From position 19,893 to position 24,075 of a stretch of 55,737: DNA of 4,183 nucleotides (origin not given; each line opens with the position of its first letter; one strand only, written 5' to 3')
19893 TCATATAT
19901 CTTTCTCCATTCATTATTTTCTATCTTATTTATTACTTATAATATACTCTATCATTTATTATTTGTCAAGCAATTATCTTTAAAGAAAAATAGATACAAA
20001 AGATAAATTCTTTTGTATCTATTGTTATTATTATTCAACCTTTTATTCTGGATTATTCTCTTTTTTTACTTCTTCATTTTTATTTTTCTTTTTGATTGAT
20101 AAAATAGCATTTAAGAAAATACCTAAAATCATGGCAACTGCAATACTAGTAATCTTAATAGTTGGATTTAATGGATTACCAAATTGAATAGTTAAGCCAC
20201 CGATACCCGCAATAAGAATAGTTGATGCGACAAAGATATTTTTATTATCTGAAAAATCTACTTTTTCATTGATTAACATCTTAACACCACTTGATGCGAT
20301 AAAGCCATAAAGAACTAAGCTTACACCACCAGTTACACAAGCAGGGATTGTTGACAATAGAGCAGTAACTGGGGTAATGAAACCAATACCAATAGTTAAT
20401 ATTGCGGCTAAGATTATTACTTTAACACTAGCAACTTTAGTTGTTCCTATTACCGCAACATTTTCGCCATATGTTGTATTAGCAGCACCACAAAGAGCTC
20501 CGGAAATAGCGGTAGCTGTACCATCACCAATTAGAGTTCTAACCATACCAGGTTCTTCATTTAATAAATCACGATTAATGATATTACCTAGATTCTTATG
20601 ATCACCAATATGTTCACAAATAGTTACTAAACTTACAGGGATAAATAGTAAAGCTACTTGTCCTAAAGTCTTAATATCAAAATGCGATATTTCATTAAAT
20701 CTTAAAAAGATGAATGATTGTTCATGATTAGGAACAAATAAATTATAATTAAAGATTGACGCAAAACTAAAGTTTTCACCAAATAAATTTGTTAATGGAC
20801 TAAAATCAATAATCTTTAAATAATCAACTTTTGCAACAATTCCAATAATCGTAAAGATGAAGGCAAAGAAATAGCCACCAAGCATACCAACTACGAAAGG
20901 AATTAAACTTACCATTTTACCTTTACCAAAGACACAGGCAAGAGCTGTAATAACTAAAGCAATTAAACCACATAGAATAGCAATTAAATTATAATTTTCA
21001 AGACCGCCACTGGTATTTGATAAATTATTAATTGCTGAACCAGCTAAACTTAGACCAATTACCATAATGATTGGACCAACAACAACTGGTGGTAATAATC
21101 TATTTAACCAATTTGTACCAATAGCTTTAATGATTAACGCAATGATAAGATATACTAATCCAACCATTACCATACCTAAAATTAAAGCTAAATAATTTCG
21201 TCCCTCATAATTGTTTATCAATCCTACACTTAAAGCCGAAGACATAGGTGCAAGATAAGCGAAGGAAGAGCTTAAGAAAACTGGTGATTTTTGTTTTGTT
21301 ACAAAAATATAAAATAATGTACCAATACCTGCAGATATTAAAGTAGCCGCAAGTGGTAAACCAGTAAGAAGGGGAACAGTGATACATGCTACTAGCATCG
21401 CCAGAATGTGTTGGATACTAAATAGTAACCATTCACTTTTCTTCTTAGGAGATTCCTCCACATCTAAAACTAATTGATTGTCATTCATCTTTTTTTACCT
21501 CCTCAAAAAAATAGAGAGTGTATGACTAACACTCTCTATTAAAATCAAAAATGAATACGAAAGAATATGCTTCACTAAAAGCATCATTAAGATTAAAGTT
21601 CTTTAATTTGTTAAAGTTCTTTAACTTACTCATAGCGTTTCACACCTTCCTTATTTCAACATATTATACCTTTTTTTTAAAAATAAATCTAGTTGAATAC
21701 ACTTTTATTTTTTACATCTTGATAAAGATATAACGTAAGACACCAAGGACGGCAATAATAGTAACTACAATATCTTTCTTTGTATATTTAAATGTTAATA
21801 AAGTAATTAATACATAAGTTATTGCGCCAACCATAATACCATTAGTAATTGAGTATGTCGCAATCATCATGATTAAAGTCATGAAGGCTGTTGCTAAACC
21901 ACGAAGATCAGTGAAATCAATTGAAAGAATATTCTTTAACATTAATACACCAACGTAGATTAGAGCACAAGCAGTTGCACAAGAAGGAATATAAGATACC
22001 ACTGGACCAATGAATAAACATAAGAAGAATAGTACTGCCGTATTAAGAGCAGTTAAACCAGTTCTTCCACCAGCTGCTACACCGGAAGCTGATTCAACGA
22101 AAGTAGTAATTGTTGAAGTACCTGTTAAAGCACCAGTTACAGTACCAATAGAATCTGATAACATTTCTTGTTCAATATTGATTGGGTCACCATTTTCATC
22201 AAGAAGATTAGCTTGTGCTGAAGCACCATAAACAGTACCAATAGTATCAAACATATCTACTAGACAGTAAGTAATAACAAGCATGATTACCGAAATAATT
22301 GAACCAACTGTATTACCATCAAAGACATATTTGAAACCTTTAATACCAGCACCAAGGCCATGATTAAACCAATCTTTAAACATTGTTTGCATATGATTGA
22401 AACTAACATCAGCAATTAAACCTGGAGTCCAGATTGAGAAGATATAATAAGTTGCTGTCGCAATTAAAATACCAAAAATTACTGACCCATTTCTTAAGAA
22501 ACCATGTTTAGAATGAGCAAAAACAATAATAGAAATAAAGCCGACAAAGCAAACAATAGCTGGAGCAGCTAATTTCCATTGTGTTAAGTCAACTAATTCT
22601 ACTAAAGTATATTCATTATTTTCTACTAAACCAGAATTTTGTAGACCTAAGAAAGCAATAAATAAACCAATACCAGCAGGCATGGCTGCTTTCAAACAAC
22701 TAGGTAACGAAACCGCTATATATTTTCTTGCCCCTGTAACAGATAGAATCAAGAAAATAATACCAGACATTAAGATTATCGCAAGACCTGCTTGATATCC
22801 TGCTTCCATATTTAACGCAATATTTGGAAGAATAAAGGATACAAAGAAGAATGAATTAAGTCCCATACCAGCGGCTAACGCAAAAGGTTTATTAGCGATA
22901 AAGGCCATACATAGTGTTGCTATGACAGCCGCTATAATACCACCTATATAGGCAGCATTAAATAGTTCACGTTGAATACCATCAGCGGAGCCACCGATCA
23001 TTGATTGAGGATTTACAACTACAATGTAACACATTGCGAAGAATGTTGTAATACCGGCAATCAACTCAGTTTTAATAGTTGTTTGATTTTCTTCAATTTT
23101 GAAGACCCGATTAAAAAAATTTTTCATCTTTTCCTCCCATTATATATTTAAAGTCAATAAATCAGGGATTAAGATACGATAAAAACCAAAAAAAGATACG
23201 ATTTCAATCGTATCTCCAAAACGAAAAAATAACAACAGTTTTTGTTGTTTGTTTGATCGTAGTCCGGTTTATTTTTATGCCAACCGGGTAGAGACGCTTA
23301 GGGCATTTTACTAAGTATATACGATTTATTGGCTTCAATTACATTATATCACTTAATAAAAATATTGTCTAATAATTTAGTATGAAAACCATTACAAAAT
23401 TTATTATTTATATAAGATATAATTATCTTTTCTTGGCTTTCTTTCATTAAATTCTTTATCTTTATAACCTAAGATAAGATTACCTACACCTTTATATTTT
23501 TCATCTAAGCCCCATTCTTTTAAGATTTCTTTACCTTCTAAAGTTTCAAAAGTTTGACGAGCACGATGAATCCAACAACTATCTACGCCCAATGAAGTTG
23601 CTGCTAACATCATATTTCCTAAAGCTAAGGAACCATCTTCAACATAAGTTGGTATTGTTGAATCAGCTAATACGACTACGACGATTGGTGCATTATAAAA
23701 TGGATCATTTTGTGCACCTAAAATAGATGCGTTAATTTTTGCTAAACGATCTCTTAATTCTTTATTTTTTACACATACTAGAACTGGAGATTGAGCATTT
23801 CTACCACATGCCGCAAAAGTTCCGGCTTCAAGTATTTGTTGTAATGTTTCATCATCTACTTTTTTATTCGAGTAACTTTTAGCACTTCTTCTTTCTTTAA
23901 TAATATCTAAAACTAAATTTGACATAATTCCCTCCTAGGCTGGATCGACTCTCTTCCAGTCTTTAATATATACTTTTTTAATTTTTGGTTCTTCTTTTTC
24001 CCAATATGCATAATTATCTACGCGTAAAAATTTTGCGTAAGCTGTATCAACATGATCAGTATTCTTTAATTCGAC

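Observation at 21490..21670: Leader-peptide attenuator on the uracil permease, apparently PyrR-independent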

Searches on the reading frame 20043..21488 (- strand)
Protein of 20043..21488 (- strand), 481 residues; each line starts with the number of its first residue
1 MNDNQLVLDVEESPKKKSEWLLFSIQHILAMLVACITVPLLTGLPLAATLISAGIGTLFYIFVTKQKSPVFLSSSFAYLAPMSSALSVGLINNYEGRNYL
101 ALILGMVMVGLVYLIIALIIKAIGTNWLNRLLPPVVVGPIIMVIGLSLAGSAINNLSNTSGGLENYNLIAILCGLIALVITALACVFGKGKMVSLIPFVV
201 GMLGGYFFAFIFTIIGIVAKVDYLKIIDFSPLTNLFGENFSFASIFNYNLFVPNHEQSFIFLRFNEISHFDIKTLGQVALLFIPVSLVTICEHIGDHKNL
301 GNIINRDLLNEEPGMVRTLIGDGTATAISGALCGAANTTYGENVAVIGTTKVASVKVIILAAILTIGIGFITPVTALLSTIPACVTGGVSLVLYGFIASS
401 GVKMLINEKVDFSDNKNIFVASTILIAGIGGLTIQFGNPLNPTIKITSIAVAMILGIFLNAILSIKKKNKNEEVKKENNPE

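Call 6: search_protein_families(library=ncbifam, proteins=[window:20043-21488:-])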
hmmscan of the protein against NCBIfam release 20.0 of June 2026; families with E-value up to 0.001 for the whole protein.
window:20043-21488:- (481 aa): 6 families
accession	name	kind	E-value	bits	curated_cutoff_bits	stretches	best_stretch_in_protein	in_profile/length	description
NF007995.0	PRK10720.1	equivalog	3.6e-87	293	477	2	268-477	216-420/429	uracil permease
TIGR00801.1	ncs2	superfamily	1.1e-81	275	291.8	2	263-462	220-415/415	NCS2 family nucleobase:cation symporter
TIGR03616.1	RutG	equivalog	5.9e-62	209.8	758.65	2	269-465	238-427/429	pyrimidine utilization transport protein G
TIGR03173.1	pbuX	subfamily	6e-42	143.8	414.15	2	267-463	209-406/407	xanthine permease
NF008502.0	PRK11412.1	equivalog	2.6e-05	23.5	370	1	287-461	250-421/433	uracil/xanthine transporter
NF037981.1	NCS2_1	subfamily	0.00033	19.6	40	1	319-435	275-388/419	purine/pyrimidine permease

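Call 55: find_related_loci(query=window:20046-21488:-, collection=metagenome_contigs, flank=700)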
Query window:20046-21488:- (481 aa) in metagenome_contigs; peptide patterns used: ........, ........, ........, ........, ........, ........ (x = any residue, [..] = any of these).
598 stretches matched a pattern (row limit reached: there are more); 573 encode a relative of the query (tblastn E <= 1e-3); the best 80 are kept; 80 distinct loci.
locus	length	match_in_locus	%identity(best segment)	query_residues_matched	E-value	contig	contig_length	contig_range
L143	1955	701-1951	65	1-432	0e+0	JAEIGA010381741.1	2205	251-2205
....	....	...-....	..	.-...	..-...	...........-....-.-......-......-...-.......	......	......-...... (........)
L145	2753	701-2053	58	1-473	8e-160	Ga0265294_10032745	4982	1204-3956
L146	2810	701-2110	53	6-472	3e-148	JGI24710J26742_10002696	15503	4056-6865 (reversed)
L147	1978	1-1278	51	51-479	5e-135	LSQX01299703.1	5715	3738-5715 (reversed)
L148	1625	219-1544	43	2-469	3e-113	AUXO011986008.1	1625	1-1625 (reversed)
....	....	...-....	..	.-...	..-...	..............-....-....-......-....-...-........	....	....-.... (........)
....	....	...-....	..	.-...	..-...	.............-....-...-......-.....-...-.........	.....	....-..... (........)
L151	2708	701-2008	42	4-479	2e-101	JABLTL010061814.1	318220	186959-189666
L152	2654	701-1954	43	2-460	1e-100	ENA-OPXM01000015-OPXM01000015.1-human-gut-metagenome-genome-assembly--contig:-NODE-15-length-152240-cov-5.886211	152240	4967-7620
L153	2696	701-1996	42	2-463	2e-99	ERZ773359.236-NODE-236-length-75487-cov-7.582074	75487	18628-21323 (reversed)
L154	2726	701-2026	41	1-479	6e-99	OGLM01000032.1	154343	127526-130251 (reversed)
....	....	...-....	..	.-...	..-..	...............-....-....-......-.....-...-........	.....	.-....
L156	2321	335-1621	42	9-478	1e-100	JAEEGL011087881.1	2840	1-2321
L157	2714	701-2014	41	1-481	6e-98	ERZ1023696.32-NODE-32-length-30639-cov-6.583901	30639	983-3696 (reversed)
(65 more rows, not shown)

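Call 89: search_protein_families(library=pfam, proteins=[window:20043-21488:-])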
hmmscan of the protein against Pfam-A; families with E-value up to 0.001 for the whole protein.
window:20043-21488:- (481 aa): 1 family
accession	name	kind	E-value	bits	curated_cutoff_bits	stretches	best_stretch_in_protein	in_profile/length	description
PF00860.26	Xan_ur_permease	-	1.5e-72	244.9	27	1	19-434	2-386/389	Permease family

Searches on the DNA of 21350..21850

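Call 7: search_rna_families(source=window, start=21350, end=21850, threshold=evalue, max_evalue=10, show_alignments=3)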
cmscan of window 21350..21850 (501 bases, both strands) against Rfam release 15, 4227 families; matches with E-value up to 10: 8.
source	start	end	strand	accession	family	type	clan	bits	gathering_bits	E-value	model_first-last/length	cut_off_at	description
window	21677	21765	-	RF01384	InvR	Gene;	-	19.2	60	0.4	1-91/91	no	Invasion gene-associated RNA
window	21379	21472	-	RF00673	mir-217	Gene; miRNA;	-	18.3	70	1.6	1-93/93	no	mir-217 microRNA precursor family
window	21467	21544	+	RF03162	TD-2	Gene; sRNA;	CL00124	18.2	48.7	4.2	1-98/98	no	TD-2 RNA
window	21512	21548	+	RF02527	SSRC38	Gene; sRNA;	-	16.2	80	2.1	1-166/166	no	Streptococcus sRNA SSRC38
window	21429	21526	-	RF02715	sno_ncR1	Gene; snRNA; snoRNA; HACA-box;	-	15.9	94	7.1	1-111/111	no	Small nucleolar RNA ncR1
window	21483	21531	-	RF00736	mir-320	Gene; miRNA;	-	14.5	55.5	2.1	1-76/76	no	mir-320 microRNA precursor family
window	21500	21578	-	RF00558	L20_leader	Cis-reg; leader;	-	14.2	58.7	5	1-127/127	no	Ribosomal protein L20 leader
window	21511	21556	-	RF02503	Atu_C9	Gene; sRNA;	-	8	40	8.3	146-192/192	no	Rhizobiales sRNA Atu_C9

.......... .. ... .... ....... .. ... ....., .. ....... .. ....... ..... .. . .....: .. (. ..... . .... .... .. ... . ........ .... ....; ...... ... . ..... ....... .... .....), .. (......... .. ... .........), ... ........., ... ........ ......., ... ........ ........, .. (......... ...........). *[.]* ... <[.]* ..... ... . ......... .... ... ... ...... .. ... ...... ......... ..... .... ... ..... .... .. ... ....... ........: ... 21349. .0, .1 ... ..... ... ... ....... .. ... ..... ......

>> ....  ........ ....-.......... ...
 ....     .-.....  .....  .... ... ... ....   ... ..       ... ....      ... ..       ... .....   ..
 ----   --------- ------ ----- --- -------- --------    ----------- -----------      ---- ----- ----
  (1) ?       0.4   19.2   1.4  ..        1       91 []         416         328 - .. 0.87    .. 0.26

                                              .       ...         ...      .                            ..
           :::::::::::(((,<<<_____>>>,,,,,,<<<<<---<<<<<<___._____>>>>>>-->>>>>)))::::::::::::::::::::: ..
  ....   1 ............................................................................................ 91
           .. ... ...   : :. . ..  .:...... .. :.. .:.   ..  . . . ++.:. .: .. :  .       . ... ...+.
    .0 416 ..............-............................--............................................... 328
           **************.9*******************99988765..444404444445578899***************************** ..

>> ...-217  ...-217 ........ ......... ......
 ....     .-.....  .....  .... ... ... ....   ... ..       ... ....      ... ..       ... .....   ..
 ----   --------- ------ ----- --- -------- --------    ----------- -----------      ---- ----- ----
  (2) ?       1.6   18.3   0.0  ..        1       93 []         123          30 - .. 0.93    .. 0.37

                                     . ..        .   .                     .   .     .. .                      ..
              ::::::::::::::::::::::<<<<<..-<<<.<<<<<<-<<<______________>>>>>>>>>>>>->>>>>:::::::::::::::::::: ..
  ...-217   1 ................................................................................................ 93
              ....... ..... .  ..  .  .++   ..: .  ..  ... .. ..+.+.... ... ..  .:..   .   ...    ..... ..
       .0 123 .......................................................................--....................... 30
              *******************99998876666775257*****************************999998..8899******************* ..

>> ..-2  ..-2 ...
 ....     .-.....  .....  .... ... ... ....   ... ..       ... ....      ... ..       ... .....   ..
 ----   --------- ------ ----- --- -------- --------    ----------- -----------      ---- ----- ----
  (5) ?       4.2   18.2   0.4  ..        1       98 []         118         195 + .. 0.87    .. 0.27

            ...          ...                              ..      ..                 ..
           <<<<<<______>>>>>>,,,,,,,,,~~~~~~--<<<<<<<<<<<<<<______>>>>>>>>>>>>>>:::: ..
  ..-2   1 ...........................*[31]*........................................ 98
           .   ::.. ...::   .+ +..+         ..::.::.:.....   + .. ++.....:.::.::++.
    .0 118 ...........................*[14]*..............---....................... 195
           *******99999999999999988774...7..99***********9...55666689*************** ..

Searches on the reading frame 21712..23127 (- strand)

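Call 6: search_protein_families(library=ncbifam, proteins=[window:21712-23127:-])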
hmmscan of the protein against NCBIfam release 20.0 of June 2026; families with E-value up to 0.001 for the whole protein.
window:21712-23127:- (471 aa): 0 families

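Call 89: search_protein_families(library=pfam, proteins=[window:21712-23127:-])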
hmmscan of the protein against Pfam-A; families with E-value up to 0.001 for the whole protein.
window:21712-23127:- (471 aa): 1 family
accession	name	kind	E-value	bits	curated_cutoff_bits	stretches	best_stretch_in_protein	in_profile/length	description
PF00860.26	Xan_ur_permease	-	1.9e-35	122.8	27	1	21-431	3-387/389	Permease family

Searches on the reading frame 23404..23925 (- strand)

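Call 6: search_protein_families(library=ncbifam, proteins=[window:23404-23925:-])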
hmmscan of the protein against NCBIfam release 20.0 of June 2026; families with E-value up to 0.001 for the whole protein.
window:23404-23925:- (173 aa): 7 families
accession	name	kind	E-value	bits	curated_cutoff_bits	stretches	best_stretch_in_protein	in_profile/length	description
NF008033.1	PRK10765.1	equivalog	8.2e-11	41.8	223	1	4-66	3-65/240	oxygen-insensitive NADPH nitroreductase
NF003768.0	PRK05365.1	equivalog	5.7e-09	35.8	152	1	8-90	17-96/200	malonic semialdehyde reductase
NF008275.0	PRK11053.1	equivalog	7.5e-09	35.4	227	1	6-89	4-88/217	oxygen-insensitive NAD(P)H nitroreductase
TIGR03553.1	F420_FbiB_CTERM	equivalog_domain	8.9e-06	25.6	249.55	0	101-170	126-190/194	F420 biosynthesis protein FbiB, C-terminal domain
NF008088.0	PRK10828.1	equivalog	4.5e-05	23.1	183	1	6-153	4-161/183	NAD(P)H nitroreductase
TIGR02476.1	BluB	equivalog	8.6e-05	22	150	0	5-66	9-70/205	5,6-dimethylbenzimidazole synthase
NF009810.0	PRK13294.1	equivalog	0.00013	21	304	0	101-170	381-445/449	coenzyme F420-0:L-glutamate ligase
